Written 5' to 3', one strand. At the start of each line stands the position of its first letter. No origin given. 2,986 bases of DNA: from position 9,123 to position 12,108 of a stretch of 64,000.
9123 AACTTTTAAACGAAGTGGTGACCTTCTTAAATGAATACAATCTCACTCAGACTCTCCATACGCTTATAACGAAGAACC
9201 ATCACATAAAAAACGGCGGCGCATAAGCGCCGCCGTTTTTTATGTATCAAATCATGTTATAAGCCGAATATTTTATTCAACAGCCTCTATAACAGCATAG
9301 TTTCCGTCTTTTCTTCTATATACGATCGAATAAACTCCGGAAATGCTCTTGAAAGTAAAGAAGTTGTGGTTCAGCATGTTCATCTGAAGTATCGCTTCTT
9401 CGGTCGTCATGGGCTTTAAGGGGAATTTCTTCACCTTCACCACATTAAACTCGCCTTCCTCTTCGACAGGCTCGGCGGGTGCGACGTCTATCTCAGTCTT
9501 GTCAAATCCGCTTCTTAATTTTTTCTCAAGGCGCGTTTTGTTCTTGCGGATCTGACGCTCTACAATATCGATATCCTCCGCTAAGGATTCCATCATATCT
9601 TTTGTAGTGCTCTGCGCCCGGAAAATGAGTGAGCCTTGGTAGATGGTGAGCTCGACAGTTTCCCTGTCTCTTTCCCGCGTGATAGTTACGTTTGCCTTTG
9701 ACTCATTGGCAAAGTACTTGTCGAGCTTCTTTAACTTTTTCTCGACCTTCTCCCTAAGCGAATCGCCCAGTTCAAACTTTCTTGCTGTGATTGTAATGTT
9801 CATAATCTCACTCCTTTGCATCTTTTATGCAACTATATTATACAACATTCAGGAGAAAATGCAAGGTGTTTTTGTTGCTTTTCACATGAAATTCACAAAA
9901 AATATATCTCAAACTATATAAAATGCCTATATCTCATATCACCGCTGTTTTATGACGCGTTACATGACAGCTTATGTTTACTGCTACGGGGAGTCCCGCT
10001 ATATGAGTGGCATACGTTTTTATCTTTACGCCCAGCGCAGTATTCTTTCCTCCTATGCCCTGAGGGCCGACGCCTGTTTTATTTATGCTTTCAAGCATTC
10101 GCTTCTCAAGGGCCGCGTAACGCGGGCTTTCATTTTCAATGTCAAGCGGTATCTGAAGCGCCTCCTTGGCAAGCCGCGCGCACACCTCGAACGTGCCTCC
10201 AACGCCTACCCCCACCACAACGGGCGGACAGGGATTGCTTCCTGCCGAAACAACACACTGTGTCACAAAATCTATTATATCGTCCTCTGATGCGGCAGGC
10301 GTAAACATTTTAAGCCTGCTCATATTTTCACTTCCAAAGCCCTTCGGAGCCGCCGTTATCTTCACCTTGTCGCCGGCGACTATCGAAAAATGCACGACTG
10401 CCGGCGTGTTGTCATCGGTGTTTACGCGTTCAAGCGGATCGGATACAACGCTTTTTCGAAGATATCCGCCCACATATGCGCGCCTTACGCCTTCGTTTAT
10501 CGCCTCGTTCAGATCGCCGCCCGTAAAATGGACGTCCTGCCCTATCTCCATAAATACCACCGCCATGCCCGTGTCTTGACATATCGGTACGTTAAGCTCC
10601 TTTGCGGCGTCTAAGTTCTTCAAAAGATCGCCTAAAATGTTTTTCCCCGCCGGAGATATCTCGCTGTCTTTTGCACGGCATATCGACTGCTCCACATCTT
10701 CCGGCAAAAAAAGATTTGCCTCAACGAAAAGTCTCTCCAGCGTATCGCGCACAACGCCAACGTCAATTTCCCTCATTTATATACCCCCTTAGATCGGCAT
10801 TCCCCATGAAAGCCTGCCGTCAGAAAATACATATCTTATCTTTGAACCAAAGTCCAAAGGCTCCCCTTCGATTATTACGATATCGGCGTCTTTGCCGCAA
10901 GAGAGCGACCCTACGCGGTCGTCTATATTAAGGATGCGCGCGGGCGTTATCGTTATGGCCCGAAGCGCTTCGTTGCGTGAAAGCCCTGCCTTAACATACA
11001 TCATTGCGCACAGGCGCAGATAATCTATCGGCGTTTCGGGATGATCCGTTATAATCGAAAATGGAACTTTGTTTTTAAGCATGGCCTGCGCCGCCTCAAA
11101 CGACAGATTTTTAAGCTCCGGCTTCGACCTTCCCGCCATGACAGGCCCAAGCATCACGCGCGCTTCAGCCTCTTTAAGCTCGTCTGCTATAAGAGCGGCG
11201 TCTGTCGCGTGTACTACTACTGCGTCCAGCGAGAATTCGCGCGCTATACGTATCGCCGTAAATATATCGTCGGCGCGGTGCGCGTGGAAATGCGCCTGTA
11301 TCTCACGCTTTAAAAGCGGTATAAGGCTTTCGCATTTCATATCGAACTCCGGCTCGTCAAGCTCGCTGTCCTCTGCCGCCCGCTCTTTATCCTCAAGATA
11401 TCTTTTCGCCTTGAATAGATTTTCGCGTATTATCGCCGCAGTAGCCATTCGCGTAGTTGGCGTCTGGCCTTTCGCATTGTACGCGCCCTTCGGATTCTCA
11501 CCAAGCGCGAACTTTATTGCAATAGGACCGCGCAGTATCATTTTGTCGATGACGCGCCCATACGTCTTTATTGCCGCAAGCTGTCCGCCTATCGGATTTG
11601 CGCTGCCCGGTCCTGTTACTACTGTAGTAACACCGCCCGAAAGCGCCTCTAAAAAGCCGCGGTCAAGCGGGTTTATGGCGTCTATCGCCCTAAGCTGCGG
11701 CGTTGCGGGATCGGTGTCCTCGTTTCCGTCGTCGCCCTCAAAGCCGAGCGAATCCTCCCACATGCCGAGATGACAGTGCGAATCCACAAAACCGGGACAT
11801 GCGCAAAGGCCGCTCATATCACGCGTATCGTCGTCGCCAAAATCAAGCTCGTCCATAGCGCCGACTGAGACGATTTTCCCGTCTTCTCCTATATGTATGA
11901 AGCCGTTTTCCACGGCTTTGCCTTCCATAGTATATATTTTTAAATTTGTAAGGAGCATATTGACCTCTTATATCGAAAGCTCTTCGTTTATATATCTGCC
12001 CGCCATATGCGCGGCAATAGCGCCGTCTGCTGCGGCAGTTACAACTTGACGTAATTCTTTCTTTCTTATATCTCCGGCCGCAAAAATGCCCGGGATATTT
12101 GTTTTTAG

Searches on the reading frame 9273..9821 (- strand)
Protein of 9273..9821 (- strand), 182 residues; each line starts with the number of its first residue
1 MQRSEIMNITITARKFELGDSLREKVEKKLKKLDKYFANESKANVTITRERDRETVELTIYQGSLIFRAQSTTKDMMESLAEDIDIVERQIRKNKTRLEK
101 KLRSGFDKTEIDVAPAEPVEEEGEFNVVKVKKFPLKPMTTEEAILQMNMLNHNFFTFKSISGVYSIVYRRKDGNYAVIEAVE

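Call 48: search_protein_families(library=pfam, proteins=[window:9273-9821:-], max_evalue=0.00001)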
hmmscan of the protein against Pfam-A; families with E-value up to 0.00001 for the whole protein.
window:9273-9821:- (182 aa): 2 families
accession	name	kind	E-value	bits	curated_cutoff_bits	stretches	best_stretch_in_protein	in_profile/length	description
PF16321.10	Ribosom_S30AE_C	-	5.1e-21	74.6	25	1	124-176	3-56/57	Sigma 54 modulation/S30EA ribosomal protein C terminus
PF02482.25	Ribosomal_S30AE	-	3.8e-20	72.9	23.7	1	9-98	1-87/88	Sigma 54 modulation protein / S30EA ribosomal protein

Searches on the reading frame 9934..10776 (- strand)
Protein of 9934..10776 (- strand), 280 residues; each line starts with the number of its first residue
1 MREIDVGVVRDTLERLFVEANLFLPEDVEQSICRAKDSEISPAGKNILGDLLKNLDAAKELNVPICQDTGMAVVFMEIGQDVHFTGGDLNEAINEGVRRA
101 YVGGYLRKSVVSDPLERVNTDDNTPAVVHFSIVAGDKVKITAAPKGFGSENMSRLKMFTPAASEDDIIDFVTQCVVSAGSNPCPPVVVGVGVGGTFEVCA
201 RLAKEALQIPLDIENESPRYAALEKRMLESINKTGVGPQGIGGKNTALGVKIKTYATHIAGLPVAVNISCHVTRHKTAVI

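Call 48: search_protein_families(library=pfam, proteins=[window:9934-10776:-], max_evalue=0.00001)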
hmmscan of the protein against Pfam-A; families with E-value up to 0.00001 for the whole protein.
window:9934-10776:- (280 aa): 1 family
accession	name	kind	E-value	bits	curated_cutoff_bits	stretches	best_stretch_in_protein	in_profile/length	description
PF05681.19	Fumerase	-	6.5e-112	373.7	25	1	11-278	2-269/270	Fumarate hydratase (Fumerase)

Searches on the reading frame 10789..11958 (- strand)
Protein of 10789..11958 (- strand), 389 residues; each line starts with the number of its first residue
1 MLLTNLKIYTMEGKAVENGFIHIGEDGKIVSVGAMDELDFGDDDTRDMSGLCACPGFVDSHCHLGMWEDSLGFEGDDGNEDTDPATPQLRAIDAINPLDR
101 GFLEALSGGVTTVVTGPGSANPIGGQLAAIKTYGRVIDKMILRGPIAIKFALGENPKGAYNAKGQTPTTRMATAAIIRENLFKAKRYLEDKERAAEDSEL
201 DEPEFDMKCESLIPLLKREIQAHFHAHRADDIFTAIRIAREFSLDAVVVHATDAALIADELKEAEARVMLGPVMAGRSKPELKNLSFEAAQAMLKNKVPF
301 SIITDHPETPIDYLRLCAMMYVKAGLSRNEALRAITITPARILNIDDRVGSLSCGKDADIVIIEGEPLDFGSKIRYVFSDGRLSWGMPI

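Call 48: search_protein_families(library=pfam, proteins=[window:10789-11958:-], max_evalue=0.00001)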
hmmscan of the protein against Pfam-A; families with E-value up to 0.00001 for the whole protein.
window:10789-11958:- (389 aa): 2 families
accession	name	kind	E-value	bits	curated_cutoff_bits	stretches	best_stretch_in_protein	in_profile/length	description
PF01979.26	Amidohydro_1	-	1.5e-18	67.7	25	1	54-381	3-342/345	Amidohydrolase family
PF07969.17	Amidohydro_3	-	2.1e-17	64.2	29.7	1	266-382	325-469/472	Amidohydrolase family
